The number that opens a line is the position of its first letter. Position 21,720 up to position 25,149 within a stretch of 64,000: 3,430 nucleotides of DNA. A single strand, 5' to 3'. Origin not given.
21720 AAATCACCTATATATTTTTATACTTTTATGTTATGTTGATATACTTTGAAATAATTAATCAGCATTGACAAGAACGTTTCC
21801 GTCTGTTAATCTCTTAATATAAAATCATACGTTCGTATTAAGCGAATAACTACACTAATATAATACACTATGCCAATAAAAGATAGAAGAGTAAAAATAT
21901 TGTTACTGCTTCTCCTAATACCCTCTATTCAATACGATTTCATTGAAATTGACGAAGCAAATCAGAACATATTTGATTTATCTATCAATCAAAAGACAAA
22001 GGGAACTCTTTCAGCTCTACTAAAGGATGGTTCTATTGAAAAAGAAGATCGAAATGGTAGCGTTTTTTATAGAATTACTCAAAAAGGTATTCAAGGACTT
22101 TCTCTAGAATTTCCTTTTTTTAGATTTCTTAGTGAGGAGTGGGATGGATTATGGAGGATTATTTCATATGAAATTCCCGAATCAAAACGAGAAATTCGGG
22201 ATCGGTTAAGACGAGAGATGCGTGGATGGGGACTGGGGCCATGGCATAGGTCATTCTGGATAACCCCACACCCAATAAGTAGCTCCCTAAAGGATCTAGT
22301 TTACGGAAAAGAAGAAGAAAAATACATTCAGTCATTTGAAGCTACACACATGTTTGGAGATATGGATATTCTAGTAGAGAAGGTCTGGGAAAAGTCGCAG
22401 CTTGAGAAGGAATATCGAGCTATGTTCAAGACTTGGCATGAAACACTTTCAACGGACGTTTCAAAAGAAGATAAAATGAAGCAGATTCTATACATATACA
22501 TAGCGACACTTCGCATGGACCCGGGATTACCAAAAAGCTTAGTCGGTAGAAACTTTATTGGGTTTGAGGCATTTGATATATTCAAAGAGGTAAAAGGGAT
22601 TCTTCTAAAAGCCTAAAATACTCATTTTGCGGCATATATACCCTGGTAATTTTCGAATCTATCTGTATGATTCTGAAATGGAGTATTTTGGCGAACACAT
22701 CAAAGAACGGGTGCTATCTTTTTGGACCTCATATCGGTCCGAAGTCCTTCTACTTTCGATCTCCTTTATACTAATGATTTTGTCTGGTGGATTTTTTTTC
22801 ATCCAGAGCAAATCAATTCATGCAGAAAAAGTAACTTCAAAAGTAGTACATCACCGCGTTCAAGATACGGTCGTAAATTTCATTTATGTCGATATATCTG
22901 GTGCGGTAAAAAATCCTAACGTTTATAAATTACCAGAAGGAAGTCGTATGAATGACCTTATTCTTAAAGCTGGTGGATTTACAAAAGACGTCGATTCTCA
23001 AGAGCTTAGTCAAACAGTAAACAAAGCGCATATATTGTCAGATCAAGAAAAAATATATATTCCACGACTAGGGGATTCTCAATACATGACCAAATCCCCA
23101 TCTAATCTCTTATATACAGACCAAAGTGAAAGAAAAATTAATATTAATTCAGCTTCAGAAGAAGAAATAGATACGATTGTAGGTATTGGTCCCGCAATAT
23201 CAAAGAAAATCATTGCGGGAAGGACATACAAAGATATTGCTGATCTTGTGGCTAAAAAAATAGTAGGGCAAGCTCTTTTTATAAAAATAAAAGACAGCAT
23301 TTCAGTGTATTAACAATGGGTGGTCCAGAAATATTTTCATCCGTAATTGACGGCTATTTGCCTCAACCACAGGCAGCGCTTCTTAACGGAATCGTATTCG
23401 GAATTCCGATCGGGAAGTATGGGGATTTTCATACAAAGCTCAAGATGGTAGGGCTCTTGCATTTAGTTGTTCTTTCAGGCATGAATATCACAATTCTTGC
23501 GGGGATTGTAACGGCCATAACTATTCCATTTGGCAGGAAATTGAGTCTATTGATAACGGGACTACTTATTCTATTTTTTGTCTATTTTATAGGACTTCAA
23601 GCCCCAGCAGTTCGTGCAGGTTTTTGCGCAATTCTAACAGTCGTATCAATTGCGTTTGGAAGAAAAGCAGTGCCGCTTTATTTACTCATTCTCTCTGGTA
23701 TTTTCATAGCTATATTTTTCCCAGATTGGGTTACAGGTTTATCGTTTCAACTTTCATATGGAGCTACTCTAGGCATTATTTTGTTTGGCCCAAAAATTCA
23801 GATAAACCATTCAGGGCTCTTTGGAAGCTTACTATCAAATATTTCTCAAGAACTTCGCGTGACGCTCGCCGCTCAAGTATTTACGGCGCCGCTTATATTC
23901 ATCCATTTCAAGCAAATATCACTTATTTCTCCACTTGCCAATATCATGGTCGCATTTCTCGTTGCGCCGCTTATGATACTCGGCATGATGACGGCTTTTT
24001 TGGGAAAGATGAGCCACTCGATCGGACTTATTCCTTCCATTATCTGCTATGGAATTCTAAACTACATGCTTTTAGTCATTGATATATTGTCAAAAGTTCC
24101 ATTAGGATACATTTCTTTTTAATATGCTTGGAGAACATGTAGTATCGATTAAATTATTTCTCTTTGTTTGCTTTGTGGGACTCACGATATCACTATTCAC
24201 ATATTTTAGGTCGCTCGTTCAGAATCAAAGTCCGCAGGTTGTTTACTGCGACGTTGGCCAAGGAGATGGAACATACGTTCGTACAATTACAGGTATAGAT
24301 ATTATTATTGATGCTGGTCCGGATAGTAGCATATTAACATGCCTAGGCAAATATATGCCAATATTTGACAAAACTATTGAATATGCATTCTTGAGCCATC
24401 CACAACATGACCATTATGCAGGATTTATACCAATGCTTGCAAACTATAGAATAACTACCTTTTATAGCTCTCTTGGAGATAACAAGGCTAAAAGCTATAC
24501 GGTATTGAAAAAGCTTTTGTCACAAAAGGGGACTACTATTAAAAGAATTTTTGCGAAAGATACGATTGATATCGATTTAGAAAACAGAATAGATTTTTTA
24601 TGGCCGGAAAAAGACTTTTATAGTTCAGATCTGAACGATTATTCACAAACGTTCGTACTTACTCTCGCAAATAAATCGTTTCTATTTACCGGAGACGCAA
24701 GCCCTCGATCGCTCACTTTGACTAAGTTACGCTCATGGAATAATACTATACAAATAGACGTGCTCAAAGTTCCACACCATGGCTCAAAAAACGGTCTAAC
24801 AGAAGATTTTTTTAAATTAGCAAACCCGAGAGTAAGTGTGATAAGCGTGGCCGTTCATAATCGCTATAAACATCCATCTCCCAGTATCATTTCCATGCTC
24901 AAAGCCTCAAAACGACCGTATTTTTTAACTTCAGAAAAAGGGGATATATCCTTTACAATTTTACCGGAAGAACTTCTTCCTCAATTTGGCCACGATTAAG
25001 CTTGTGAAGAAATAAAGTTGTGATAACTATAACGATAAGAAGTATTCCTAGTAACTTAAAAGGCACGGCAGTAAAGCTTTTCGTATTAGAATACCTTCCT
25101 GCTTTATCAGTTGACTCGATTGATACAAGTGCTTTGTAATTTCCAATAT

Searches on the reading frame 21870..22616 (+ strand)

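Call 54: search_protein_families(library=pfam, proteins=[window:21870-22616:+], max_evalue=0.001)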
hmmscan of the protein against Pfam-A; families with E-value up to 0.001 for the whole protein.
window:21870-22616:+ (248 aa): 2 families
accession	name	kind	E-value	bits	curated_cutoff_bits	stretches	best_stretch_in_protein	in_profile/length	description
PF20803.2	PaaX_M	-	1.1e-20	74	24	1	89-161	2-74/83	PaaX protein central Cas2-like domain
PF08223.16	PaaX_C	-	0.00013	22.7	22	1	173-245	1-81/91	PaaX-like protein C-terminal domain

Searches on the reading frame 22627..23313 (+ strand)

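Call 54: search_protein_families(library=pfam, proteins=[window:22627-23313:+], max_evalue=0.001)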
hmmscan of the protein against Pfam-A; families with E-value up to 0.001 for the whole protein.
window:22627-23313:+ (228 aa): 3 families
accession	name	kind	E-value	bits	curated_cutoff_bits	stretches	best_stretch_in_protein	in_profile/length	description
PF10531.15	SLBB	-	3.6e-11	43.1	27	1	87-123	1-37/55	SLBB domain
PF12836.13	HHH_3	-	5.1e-10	39.7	27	1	167-225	2-64/65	Helix-hairpin-helix motif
PF22461.2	SLBB_2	-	0.00026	21.5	27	1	88-128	3-45/79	SLBB domain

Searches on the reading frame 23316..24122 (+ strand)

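Call 54: search_protein_families(library=pfam, proteins=[window:23316-24122:+], max_evalue=0.001)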
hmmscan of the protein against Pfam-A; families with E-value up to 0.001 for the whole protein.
window:23316-24122:+ (268 aa): 1 family
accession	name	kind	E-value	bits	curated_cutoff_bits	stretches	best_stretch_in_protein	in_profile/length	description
PF03772.21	Competence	-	4.7e-39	134.8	23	1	39-266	14-243/270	Competence protein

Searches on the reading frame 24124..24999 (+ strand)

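Call 54: search_protein_families(library=pfam, proteins=[window:24124-24999:+], max_evalue=0.001)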
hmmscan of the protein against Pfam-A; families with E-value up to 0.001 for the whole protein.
window:24124-24999:+ (291 aa): 1 family
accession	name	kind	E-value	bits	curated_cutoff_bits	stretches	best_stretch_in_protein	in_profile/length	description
PF00753.33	Lactamase_B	-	1.1e-10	42.3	22.7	1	44-242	3-194/196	Metallo-beta-lactamase superfamily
